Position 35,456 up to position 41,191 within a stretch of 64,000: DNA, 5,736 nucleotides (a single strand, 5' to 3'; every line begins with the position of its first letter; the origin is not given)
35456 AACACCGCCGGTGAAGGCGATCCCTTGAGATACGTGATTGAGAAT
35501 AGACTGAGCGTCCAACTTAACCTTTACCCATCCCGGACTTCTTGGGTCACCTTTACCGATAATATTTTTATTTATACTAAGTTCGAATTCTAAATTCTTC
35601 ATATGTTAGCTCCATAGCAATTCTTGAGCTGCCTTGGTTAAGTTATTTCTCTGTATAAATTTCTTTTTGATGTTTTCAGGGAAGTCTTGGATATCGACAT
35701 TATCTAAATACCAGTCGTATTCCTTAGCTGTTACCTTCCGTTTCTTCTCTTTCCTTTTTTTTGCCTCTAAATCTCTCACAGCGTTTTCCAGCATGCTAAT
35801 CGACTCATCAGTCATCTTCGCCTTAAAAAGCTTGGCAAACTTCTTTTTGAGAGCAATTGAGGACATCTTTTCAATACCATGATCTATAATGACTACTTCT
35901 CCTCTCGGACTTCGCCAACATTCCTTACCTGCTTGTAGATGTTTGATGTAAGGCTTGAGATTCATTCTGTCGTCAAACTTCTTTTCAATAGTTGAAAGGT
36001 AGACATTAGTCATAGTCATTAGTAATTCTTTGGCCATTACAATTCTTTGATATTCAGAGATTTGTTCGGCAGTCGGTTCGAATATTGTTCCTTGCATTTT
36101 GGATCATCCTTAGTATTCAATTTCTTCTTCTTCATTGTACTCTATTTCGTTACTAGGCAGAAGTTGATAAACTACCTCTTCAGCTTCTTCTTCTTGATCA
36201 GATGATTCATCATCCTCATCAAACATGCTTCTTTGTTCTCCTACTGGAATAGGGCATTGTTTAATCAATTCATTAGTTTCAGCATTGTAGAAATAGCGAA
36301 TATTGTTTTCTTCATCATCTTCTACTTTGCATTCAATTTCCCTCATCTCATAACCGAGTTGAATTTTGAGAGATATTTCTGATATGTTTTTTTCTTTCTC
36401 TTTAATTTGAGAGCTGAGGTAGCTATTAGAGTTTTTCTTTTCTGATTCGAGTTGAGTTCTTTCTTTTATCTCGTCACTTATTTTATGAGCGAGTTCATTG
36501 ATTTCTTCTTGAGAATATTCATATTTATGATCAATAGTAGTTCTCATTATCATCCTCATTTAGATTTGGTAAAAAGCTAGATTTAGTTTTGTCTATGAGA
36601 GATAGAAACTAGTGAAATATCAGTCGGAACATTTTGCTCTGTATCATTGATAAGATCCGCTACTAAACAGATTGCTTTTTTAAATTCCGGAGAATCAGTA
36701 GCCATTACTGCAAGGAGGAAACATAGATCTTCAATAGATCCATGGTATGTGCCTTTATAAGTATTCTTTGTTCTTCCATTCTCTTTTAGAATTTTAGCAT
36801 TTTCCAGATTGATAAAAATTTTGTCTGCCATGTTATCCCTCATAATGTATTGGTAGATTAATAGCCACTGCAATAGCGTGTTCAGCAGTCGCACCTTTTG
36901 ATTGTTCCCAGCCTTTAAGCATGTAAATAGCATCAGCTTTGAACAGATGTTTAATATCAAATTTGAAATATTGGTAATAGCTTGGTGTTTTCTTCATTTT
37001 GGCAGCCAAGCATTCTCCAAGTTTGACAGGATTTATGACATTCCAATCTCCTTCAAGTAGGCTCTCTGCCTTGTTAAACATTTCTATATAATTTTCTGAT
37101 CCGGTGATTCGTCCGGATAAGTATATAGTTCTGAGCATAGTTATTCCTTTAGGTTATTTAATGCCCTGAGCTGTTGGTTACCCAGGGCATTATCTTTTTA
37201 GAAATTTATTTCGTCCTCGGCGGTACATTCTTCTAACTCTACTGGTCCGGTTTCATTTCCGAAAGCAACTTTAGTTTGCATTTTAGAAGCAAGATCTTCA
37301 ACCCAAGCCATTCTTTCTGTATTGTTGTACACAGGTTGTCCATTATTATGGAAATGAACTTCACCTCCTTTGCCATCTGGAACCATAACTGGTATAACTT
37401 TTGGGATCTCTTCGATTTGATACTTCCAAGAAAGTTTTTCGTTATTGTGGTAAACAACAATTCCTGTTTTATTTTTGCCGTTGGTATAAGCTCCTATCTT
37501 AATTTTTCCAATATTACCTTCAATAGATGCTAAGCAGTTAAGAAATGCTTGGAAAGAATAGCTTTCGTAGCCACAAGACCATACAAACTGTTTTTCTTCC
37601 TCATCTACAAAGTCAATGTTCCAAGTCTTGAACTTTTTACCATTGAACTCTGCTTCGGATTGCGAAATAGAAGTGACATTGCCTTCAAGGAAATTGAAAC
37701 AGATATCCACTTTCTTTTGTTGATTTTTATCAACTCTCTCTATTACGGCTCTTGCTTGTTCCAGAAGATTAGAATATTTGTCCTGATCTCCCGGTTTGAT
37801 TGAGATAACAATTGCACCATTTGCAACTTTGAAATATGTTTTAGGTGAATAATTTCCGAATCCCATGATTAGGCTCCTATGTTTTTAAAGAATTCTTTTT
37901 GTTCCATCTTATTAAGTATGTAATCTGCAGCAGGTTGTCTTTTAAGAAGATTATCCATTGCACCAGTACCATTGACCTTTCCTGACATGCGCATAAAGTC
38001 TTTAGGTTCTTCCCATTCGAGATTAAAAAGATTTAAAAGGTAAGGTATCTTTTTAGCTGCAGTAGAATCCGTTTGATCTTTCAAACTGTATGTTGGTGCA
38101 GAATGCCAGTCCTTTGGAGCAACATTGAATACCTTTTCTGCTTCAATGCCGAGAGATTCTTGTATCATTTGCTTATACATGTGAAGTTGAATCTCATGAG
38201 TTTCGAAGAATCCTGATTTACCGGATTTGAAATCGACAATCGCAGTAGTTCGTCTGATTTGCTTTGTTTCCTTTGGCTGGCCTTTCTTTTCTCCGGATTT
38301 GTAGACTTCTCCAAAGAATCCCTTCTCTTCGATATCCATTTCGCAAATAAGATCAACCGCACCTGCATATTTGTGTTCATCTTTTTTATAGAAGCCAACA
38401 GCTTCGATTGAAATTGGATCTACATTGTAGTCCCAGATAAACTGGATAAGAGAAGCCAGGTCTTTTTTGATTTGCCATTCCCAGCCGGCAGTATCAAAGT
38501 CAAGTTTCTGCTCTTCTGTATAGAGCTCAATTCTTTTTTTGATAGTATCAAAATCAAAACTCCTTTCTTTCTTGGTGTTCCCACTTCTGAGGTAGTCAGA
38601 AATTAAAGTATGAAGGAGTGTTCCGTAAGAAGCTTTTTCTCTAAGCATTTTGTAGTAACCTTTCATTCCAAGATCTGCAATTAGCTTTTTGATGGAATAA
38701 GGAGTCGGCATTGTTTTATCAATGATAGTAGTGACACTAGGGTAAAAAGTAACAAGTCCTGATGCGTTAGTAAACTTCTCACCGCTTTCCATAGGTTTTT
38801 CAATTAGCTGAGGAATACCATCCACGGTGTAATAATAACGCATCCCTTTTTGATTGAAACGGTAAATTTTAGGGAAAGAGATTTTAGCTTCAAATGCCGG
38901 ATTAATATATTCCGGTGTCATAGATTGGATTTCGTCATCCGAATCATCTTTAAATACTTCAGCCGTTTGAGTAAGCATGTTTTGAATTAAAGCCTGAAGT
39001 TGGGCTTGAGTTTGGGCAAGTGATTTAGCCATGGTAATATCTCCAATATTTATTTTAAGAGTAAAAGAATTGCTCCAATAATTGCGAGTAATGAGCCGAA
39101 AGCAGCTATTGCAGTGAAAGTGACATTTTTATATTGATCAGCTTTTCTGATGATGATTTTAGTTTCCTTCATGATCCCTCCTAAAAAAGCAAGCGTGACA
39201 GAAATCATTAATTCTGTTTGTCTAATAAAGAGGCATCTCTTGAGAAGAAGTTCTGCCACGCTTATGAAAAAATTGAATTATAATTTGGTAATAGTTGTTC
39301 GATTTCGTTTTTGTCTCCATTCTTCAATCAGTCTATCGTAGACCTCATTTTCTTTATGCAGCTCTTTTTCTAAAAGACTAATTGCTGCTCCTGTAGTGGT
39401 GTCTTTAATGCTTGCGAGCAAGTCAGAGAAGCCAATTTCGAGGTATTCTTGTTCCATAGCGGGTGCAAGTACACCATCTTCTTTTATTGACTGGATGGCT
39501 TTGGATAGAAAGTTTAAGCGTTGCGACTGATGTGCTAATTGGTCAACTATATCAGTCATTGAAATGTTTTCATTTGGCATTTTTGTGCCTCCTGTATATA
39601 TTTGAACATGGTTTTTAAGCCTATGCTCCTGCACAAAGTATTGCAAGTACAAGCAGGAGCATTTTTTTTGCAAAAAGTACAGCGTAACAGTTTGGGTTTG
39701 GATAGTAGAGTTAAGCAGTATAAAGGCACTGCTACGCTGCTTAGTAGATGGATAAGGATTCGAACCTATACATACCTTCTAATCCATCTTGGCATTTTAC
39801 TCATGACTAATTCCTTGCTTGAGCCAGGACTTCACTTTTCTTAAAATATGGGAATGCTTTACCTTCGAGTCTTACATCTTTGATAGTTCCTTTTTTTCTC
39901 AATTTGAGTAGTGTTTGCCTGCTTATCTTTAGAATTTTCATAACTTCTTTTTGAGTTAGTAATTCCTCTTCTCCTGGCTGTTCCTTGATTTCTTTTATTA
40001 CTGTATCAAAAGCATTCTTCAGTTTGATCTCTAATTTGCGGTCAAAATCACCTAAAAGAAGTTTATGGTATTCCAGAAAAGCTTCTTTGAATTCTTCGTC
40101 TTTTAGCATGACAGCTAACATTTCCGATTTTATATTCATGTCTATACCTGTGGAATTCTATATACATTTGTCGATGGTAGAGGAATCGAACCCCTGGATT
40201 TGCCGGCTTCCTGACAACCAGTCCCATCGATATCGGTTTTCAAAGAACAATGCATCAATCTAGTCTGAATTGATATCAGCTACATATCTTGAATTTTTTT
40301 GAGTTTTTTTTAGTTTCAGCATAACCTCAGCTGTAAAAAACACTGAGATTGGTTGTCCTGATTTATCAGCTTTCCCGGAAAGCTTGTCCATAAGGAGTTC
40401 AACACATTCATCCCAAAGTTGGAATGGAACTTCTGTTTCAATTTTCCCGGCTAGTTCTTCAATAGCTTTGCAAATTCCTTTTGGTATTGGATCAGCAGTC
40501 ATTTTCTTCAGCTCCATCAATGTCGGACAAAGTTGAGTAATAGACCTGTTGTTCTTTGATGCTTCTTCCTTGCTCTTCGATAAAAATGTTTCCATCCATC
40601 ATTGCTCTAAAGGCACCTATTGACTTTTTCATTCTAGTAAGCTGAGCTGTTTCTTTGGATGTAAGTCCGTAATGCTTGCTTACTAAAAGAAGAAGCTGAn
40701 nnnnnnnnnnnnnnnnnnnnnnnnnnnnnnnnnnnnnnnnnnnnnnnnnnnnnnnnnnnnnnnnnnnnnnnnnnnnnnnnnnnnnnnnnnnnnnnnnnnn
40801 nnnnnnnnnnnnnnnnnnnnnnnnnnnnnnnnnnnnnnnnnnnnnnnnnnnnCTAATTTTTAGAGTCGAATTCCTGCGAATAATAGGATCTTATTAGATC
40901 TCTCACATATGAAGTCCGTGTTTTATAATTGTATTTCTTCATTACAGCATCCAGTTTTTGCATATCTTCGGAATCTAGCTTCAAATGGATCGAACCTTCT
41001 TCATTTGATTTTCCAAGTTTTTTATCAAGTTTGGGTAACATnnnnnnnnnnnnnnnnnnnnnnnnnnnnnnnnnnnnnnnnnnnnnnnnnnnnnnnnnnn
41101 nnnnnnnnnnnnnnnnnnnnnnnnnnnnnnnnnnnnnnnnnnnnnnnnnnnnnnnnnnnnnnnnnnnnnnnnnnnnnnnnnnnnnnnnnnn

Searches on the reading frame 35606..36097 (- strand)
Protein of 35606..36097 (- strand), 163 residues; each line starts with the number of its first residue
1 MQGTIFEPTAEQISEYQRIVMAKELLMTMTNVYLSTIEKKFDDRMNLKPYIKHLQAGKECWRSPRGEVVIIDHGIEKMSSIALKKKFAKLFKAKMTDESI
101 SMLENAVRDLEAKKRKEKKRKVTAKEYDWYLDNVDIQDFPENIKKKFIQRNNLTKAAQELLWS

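Call 23: search_protein_families(library=pfam, proteins=[window:35606-36097:-], max_evalue=0.01)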
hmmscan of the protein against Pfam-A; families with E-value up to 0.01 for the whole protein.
window:35606-36097:- (163 aa): 2 families
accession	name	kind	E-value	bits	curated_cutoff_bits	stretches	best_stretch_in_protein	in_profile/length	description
PF09293.15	RNaseH_C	-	0.0019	19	25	1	84-157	24-100/124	T4 RNase H, C terminal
PF16113.10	ECH_2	-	0.0054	16.7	27.2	1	35-152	200-314/335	Enoyl-CoA hydratase/isomerase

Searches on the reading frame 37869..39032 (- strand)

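Call 23: search_protein_families(library=pfam, proteins=[window:37869-39032:-], max_evalue=0.01)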
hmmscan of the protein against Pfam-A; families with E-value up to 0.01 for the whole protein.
window:37869-39032:- (387 aa): 1 family
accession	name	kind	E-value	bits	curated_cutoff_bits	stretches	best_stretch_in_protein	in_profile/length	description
PF12705.13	PDDEXK_1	-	0.0066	16.9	22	0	133-292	34-171/247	PD-(D/E)XK nuclease superfamily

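Call 24: search_protein_families(library=phrogs, proteins=[window:37869-39032:-], max_evalue=0.00001)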
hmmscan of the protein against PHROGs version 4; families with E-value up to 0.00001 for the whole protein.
window:37869-39032:- (387 aa): 1 family
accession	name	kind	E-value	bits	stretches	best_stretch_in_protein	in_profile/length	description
phrog_298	-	DNA, RNA and nucleotide metabolism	1.5e-21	78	1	95-321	64-246/293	exonuclease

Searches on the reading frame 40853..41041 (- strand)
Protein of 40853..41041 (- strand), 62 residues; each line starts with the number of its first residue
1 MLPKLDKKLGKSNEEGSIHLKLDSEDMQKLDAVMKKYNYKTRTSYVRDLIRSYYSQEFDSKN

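Call 6: search_protein_families(library=pfam, proteins=[window:40853-41041:-], max_evalue=1)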
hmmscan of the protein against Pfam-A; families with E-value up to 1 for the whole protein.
window:40853-41041:- (62 aa): 4 families
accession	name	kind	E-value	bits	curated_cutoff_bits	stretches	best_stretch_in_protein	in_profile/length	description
PF12919.13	TcdA_TcdB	-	0.011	15.5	23.6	1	1-45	194-239/382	TcdA/TcdB catalytic glycosyltransferase domain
PF08324.17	PUL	-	0.067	12.9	25.5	1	2-48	14-64/277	PUL domain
PF01402.27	RHH_1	-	0.069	13.6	20.5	1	19-54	3-37/39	Ribbon-helix-helix protein, copG family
PF17723.7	RHH_8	-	0.15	12.6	25.4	1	17-57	5-45/119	Ribbon-Helix-Helix transcriptional regulator family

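Call 8: search_protein_families(library=phrogs, proteins=[window:40853-41041:-], max_evalue=0.1)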
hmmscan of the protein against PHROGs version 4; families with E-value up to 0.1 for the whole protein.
window:40853-41041:- (62 aa): 3 families
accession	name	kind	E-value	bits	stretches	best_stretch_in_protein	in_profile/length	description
phrog_876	-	transcription regulation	0.00033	21.3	1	7-59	56-110/239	transcriptional repressor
phrog_4738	-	transcription regulation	0.0062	17.2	1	11-51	10-50/59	transcriptional repressor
phrog_30228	-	unknown function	0.05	14.5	1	21-53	13-45/53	-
